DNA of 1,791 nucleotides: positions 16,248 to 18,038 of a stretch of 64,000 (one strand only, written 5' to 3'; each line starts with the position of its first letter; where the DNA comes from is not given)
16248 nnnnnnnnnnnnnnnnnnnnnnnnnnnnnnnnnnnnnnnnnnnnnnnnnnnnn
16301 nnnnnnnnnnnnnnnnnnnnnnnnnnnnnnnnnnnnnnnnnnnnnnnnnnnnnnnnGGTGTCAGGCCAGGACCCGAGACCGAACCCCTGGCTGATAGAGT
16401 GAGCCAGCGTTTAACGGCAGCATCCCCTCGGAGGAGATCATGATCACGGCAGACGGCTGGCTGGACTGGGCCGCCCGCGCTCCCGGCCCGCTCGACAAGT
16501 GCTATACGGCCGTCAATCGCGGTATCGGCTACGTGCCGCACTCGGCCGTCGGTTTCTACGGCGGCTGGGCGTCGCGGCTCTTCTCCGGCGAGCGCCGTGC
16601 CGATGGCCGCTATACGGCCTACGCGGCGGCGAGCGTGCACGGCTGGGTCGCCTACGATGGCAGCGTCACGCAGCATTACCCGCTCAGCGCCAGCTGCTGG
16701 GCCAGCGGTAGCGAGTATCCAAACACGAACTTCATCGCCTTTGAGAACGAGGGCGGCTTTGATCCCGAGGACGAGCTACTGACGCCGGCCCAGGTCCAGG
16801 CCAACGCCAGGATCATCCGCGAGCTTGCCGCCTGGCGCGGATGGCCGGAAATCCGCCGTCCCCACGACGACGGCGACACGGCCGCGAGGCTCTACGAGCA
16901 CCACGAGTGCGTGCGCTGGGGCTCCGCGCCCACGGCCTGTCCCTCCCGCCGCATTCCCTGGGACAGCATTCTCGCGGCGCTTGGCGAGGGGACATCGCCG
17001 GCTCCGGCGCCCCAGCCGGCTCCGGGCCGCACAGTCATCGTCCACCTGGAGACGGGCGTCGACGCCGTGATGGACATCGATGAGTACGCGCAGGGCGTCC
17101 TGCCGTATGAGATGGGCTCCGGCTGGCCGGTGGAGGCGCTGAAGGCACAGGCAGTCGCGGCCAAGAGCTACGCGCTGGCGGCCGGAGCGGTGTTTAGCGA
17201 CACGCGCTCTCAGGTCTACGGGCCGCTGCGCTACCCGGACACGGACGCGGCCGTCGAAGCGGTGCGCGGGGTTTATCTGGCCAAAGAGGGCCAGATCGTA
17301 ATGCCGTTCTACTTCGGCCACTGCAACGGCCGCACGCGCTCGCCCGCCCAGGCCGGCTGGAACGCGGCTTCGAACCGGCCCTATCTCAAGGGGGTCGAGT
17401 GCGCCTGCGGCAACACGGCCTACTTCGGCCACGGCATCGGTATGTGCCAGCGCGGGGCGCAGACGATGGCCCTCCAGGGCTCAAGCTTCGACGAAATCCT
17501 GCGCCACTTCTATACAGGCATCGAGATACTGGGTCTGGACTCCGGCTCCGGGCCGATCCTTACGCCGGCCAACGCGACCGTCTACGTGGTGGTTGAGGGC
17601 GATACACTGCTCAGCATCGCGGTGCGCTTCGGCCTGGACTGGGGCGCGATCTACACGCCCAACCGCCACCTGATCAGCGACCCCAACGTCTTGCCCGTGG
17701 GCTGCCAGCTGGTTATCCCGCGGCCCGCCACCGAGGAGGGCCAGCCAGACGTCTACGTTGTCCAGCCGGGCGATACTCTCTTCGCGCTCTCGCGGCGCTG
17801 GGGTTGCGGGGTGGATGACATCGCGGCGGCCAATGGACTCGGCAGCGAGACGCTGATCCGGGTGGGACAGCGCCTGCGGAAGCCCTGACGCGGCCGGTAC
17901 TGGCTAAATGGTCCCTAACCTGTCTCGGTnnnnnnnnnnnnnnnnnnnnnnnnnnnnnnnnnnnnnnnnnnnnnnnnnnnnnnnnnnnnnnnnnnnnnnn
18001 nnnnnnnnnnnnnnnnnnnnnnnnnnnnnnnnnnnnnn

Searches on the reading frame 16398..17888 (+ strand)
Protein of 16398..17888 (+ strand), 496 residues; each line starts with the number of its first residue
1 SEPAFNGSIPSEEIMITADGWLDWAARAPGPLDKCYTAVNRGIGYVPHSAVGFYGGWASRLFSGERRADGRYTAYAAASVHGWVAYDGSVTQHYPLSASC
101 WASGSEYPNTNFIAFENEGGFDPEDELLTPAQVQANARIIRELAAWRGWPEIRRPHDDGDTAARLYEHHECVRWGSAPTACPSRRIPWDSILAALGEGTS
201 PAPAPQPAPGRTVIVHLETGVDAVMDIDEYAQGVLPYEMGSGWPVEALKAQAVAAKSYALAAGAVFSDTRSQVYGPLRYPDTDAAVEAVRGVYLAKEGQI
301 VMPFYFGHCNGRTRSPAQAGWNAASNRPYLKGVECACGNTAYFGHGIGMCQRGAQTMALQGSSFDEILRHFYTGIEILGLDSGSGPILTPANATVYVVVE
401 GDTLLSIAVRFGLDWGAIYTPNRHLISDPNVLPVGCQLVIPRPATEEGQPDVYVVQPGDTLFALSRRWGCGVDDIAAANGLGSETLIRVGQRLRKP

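Call 13: search_protein_families(library=pfam, proteins=[window:16398-17888:+], max_evalue=0.001)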
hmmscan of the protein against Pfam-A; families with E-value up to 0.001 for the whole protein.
window:16398-17888:+ (496 aa): 4 families
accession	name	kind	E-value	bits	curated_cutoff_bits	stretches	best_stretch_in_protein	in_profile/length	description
PF01476.26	LysM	-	2.7e-22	78.9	20.9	2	453-494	1-41/43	LysM domain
PF08486.15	SpoIID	-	9.3e-15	55.5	23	1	224-294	10-95/97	Stage II sporulation protein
PF01510.30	Amidase_2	-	2.9e-11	44.3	26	1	73-182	36-129/131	N-acetylmuramoyl-L-alanine amidase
PF23473.1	LysM3_LYK4_5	-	1.4e-06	28.7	29.3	0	396-423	5-32/48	LYK4/5 LysM3 domain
